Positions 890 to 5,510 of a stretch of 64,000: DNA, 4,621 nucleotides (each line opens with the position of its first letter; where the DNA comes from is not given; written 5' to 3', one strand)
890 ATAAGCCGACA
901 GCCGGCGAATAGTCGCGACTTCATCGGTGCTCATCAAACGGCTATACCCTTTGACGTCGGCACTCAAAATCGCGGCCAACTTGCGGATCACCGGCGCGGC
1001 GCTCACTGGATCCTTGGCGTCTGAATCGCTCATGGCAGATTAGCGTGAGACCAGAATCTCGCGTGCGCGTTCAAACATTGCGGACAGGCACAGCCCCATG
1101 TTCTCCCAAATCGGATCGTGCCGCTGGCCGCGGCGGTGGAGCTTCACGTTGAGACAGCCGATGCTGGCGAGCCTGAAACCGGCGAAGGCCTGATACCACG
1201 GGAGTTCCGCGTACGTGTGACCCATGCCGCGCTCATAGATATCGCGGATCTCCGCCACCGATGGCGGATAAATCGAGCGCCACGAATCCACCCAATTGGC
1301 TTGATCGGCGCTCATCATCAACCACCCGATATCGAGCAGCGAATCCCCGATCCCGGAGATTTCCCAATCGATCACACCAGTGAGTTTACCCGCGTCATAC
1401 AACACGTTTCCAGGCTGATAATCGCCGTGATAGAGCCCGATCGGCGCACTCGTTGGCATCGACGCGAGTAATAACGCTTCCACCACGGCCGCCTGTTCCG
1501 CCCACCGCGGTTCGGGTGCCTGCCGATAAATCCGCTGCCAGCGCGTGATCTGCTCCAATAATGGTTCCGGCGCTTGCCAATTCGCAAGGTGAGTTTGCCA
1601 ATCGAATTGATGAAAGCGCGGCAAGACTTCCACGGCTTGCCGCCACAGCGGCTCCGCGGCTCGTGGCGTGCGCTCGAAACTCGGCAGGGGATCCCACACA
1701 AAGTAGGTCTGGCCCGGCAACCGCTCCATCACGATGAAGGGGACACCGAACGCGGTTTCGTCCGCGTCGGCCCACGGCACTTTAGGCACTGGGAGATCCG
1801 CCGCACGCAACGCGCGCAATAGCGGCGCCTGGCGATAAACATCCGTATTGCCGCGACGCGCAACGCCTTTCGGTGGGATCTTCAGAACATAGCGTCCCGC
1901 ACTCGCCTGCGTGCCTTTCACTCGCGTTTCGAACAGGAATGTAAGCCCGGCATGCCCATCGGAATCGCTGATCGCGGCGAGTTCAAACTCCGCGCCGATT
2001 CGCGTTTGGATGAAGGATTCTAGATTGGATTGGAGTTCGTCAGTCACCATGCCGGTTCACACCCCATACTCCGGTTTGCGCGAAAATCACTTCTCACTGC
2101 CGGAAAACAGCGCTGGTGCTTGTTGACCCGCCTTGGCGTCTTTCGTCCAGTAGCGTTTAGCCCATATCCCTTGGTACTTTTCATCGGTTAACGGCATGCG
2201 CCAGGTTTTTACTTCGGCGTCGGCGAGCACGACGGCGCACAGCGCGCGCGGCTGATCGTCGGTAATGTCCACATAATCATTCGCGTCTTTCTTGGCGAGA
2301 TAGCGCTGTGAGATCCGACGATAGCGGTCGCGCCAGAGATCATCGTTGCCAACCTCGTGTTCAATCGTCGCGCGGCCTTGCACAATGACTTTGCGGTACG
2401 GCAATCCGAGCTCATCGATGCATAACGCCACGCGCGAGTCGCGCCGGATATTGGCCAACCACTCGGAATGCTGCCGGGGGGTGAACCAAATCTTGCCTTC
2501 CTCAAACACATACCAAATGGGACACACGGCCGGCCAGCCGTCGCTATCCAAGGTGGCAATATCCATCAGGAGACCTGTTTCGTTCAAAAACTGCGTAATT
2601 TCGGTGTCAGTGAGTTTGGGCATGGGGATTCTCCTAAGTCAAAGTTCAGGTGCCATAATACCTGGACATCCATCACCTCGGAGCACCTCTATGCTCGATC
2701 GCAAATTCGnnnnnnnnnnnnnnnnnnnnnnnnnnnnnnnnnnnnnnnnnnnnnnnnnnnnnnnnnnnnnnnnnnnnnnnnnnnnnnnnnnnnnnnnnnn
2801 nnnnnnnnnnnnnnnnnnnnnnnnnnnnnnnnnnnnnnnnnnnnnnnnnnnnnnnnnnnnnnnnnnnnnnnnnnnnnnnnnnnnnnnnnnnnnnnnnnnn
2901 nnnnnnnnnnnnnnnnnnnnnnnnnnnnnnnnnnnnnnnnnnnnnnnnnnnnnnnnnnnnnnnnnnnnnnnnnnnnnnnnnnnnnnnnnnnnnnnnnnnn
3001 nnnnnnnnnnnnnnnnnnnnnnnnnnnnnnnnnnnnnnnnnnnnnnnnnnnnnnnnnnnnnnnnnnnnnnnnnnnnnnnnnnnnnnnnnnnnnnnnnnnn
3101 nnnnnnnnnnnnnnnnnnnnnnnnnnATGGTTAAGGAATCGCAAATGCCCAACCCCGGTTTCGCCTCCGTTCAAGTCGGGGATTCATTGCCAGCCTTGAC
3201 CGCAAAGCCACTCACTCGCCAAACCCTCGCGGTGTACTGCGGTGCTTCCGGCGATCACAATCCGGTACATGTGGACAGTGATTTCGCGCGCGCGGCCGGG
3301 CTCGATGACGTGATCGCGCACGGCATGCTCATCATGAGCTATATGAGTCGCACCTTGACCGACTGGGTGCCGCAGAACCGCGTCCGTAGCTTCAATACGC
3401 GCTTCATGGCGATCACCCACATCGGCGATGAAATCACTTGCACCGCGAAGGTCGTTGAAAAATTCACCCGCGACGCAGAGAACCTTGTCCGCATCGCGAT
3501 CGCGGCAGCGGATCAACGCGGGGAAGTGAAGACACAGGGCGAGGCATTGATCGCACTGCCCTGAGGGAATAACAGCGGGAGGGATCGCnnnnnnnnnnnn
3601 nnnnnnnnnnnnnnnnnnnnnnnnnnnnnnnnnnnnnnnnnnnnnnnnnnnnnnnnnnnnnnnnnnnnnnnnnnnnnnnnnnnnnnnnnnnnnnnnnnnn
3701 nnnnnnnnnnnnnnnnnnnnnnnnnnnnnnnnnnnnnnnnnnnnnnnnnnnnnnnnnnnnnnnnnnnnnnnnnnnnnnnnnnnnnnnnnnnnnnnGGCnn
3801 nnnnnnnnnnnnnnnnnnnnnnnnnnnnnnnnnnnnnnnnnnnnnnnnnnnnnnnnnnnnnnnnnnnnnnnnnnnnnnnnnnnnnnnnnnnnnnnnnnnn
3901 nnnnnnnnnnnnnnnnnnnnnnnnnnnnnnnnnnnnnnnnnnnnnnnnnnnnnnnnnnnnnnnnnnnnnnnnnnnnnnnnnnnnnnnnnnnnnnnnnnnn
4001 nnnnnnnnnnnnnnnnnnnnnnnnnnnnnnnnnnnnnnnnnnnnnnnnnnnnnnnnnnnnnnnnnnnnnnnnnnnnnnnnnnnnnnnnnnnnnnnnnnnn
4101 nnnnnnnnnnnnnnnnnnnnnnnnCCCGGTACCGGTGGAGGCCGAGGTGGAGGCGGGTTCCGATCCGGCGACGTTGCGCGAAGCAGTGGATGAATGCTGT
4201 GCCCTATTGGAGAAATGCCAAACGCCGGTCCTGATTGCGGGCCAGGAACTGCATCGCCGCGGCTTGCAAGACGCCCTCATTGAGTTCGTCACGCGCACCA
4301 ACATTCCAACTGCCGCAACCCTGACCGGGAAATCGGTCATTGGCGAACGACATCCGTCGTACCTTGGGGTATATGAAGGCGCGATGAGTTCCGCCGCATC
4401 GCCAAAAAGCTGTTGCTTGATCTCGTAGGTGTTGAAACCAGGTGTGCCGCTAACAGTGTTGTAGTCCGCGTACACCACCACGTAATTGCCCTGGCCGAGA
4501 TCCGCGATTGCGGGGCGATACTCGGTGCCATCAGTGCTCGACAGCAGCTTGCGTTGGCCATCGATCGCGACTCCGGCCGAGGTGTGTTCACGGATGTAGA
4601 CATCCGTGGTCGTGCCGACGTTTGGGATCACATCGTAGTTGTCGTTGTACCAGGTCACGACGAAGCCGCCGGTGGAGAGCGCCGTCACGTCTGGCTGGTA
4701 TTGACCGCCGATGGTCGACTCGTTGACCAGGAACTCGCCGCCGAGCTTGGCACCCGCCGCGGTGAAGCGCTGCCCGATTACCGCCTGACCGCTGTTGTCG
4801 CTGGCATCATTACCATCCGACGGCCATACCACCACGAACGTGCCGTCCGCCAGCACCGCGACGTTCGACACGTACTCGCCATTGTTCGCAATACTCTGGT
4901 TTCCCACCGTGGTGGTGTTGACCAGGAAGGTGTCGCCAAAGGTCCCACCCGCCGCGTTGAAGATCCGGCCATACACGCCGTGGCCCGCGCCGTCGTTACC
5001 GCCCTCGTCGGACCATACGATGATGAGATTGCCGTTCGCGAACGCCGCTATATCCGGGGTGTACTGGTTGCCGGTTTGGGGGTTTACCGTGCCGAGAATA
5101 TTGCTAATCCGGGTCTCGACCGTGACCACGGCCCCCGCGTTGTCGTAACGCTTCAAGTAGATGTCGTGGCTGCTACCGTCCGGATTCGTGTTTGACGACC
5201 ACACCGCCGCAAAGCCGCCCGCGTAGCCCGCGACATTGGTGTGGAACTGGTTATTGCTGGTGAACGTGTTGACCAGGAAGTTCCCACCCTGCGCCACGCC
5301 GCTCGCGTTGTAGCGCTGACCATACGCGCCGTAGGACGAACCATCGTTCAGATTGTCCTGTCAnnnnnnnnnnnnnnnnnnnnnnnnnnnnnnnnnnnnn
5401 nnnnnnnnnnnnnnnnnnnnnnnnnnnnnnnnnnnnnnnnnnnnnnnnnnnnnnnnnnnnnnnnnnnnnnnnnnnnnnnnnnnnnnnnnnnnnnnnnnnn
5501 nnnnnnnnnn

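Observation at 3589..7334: Tail-to-tail junction of two broken genes: an IPDC-like TPP enzyme (in-frame TAA) and a giant repeat protein (in-frame TGA), each lacking its 3' end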

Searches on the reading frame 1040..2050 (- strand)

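Call 6: search_protein_families(library=pfam, proteins=[window:1040-2050:-], max_evalue=0.01)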
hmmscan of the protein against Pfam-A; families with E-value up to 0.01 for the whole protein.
window:1040-2050:- (336 aa): 3 families
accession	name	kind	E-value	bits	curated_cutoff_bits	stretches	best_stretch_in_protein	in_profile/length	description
PF01636.29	APH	-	9.6e-35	120.9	23.2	1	49-255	18-223/239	Phosphotransferase enzyme family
PF19974.5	TCAD9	-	0.0056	16.3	40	1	195-245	289-338/429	Ternary complex associated domain 9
PF01633.27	Choline_kinase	-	0.0076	16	29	0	141-242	94-201/300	Choline/ethanolamine kinase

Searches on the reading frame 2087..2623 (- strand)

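Call 6: search_protein_families(library=pfam, proteins=[window:2087-2623:-], max_evalue=0.01)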
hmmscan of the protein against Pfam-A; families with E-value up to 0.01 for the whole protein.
window:2087-2623:- (178 aa): 3 families
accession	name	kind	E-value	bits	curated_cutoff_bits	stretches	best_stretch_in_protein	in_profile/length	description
PF01243.27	PNPOx_N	-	7.3e-14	52.6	28.1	1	7-115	3-98/120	Pyridoxamine 5'-phosphate oxidase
PF12900.13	Pyridox_ox_2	-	6.3e-07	29.9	27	1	6-110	2-109/140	Pyridoxamine 5'-phosphate oxidase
PF16242.11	Pyrid_ox_like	-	0.0017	18.4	28.8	1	41-102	39-100/149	Pyridoxamine 5'-phosphate oxidase like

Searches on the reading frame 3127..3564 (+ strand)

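Call 6: search_protein_families(library=pfam, proteins=[window:3127-3564:+], max_evalue=0.01)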
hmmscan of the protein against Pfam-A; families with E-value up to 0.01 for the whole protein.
window:3127-3564:+ (145 aa): 2 families
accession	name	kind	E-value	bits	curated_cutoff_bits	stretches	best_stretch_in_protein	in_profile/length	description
PF01575.25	MaoC_dehydratas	-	1.9e-22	79.6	27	1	22-120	11-112/123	MaoC like domain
PF13452.11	FAS1_DH_region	-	3.8e-06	27.5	22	1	26-134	11-128/132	FAS1-like, dehydratase domain region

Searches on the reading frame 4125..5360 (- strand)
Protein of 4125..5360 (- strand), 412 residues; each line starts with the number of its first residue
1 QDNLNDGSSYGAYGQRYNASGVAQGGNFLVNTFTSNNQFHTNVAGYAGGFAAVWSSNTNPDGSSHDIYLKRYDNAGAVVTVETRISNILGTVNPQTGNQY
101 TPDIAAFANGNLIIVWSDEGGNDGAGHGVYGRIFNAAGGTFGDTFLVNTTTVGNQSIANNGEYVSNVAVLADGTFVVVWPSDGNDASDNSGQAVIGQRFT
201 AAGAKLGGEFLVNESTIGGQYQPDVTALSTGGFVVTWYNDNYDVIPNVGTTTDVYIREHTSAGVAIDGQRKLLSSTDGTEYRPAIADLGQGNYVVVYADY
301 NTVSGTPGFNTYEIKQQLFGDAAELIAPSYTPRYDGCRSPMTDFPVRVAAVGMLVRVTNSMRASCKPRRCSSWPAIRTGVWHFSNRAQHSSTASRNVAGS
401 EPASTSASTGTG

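Call 6: search_protein_families(library=pfam, proteins=[window:4125-5360:-], max_evalue=0.01)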
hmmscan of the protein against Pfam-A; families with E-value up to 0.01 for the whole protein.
window:4125-5360:- (412 aa): 0 families

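Call 68: list_cluster_members(proteins=[window:4125-5297:-, window:3589-3792:+, window:3799-4425:+])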
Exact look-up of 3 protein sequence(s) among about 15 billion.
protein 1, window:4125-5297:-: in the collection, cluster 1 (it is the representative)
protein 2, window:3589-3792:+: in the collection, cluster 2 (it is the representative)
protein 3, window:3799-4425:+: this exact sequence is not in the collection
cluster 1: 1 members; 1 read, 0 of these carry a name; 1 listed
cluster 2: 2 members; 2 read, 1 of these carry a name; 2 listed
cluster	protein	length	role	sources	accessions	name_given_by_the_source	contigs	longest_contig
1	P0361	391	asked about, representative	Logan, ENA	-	-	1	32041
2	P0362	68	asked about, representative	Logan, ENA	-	-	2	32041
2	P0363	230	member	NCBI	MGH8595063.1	MAG: thiamine pyrophosphate-binding protein, partial [Gammaproteobacteria bacterium]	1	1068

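Call 71: find_encoding_contigs(protein=P0363, flank=10000, max_places=4)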
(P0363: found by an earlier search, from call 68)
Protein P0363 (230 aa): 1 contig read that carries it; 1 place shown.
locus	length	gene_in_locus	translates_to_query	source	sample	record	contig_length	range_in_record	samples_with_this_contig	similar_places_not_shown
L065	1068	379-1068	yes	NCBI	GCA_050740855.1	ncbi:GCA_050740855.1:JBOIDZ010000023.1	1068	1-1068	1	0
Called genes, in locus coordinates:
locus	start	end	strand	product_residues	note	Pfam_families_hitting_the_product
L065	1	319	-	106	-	PF01243:PNPOx_N, PF12900:Pyridox_ox_2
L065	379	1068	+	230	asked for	PF02776:TPP_enzyme_N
